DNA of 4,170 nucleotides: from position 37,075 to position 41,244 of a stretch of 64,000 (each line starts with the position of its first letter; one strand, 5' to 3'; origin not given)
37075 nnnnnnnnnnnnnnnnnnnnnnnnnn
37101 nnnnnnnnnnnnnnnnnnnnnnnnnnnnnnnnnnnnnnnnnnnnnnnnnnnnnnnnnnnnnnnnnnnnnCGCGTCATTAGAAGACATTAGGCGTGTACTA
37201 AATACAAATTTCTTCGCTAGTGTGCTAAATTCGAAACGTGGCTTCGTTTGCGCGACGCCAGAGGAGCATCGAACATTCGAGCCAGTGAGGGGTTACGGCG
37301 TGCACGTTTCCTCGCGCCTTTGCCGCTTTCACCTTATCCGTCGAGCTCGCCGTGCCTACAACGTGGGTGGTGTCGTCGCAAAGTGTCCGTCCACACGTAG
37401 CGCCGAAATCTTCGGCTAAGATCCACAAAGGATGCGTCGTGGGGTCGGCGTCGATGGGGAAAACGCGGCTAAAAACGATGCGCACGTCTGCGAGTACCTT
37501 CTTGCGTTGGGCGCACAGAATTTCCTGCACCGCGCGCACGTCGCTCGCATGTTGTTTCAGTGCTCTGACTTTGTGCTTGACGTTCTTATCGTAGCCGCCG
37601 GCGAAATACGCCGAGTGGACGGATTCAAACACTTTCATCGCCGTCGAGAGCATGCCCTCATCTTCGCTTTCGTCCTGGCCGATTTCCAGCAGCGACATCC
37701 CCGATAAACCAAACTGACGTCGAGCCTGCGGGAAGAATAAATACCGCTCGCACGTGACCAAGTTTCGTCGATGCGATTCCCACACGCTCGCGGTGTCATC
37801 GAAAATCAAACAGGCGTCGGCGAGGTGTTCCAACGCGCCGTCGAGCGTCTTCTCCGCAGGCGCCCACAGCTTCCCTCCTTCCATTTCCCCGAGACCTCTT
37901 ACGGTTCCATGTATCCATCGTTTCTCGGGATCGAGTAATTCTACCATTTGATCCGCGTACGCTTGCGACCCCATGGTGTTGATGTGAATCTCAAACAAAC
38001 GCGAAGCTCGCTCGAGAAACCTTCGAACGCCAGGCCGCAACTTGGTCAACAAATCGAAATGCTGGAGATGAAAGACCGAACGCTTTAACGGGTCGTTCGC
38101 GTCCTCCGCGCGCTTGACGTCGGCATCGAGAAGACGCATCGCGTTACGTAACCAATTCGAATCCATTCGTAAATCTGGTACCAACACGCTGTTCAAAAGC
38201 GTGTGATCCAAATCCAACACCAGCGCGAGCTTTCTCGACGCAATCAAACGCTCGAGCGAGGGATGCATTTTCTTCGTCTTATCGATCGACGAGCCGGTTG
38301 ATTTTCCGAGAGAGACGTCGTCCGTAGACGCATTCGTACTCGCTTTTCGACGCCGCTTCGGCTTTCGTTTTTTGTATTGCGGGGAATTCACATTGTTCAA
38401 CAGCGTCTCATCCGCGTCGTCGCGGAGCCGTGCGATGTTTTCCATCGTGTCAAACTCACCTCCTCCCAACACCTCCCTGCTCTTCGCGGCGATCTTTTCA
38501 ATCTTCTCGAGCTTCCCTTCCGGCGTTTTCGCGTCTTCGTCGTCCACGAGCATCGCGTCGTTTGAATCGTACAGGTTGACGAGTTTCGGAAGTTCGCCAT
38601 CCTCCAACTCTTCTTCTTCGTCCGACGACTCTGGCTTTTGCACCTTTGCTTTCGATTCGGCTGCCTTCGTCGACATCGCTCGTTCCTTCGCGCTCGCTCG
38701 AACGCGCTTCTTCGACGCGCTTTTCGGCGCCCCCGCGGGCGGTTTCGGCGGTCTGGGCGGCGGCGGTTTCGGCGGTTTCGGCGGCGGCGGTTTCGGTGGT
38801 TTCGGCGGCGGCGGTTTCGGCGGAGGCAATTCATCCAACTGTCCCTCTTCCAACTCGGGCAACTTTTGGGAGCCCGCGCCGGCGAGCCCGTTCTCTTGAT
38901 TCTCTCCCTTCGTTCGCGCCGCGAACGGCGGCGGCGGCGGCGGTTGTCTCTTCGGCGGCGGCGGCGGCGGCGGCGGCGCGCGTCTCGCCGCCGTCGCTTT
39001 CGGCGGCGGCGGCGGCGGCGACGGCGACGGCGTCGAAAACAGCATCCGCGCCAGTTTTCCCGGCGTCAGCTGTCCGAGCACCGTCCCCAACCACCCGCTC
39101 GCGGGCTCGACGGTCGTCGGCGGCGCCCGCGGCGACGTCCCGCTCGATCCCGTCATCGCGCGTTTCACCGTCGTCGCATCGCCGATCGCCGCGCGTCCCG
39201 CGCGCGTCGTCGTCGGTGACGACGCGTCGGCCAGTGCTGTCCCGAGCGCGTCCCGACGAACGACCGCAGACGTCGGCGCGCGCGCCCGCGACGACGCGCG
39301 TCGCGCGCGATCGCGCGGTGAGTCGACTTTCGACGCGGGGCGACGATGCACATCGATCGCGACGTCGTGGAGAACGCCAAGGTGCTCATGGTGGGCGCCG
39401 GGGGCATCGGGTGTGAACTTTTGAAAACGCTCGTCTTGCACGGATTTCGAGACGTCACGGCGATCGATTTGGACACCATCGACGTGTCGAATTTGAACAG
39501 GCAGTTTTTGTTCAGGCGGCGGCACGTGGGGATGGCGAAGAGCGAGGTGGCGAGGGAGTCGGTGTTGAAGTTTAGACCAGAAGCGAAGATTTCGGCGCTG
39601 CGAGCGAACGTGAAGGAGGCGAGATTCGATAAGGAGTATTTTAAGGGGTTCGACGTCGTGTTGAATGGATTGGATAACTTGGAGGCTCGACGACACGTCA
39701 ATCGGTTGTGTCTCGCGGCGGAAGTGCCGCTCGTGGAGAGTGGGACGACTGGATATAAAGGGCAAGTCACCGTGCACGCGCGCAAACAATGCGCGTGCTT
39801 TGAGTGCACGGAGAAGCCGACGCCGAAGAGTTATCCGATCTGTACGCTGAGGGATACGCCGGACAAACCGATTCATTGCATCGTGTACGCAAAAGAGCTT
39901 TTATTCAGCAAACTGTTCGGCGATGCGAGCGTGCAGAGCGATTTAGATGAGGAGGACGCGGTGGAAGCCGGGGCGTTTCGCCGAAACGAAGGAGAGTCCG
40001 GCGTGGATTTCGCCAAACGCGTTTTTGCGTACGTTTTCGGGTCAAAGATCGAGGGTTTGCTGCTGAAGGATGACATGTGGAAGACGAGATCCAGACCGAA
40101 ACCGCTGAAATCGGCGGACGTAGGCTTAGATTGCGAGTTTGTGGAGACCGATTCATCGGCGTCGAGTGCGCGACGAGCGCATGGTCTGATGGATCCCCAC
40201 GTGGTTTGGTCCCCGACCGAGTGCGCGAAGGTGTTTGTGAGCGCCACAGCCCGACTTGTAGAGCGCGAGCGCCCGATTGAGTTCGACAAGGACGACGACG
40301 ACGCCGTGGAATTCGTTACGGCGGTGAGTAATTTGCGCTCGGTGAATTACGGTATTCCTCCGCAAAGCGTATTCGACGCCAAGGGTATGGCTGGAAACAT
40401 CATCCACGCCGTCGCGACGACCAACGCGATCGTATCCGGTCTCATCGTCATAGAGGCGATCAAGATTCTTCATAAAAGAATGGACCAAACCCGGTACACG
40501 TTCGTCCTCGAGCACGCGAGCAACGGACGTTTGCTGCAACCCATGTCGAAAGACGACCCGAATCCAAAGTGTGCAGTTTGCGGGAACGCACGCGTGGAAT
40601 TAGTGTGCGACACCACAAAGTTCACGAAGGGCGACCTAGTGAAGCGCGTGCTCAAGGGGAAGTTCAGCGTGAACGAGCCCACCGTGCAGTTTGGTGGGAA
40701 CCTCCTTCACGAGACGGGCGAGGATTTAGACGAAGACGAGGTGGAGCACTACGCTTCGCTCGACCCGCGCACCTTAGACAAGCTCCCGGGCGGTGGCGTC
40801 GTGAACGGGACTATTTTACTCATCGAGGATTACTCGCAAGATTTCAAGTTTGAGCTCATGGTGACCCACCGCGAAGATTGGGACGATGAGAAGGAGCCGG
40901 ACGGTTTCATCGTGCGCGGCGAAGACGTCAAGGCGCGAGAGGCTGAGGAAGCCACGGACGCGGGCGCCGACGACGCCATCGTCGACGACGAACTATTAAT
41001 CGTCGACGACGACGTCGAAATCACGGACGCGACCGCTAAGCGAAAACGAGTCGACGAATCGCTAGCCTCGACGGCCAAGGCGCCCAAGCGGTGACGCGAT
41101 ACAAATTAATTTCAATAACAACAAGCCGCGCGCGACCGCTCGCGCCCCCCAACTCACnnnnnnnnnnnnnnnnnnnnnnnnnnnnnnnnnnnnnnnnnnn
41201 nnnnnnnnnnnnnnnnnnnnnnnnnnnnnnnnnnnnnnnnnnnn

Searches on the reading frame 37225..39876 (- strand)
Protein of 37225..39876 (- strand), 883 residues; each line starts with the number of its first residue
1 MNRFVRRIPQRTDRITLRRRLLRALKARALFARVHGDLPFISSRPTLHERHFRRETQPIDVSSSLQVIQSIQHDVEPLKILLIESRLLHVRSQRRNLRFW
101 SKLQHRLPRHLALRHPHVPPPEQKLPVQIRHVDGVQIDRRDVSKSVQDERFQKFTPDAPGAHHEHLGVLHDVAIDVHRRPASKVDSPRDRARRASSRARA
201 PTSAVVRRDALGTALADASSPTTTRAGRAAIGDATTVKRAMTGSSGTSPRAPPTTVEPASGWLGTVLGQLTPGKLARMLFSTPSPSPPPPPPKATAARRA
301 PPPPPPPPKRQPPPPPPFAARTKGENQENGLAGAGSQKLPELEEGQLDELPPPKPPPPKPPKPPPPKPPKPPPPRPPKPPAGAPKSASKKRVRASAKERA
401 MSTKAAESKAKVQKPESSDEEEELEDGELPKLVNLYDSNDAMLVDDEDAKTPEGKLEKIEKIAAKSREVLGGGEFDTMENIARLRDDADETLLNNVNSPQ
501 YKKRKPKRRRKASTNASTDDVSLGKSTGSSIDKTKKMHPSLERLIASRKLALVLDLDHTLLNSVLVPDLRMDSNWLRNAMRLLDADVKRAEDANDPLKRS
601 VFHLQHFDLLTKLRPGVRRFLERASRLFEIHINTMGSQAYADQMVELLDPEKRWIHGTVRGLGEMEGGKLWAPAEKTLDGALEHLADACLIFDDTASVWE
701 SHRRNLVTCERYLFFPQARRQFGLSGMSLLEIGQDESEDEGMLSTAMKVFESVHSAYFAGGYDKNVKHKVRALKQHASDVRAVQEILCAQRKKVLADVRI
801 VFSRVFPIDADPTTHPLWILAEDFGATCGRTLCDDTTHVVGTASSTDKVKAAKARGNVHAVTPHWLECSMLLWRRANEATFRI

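Call 64: search_protein_families(library=pfam, proteins=[window:37225-39876:-], max_evalue=0.00001)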
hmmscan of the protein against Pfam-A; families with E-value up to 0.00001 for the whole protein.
window:37225-39876:- (883 aa): 2 families
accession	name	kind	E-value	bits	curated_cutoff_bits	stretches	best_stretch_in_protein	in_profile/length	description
PF03031.24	NIF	-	1.5e-17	64.2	21.8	1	551-714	2-135/160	NLI interacting factor-like phosphatase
PF12738.14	PTCB-BRCT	-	1.1e-06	28.9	22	1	816-865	15-63/63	twin BRCT domain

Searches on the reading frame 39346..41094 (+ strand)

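Call 65: search_protein_families(library=pfam, proteins=[window:39346-41094:+], max_evalue=0.00001)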
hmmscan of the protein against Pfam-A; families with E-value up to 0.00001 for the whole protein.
window:39346-41094:+ (582 aa): 3 families
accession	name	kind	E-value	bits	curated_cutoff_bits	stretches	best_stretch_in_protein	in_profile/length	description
PF00899.27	ThiF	-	4e-59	200.1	28.1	1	7-410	17-237/238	ThiF family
PF14732.11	UAE_UbL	-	7e-22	78.2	30.8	1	419-512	1-88/89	Ubiquitin/SUMO-activating enzyme ubiquitin-like domain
PF10585.14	UBA_E1_SCCH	-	1.5e-10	41.8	21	1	306-346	212-254/254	Ubiquitin-activating enzyme, SCCH domain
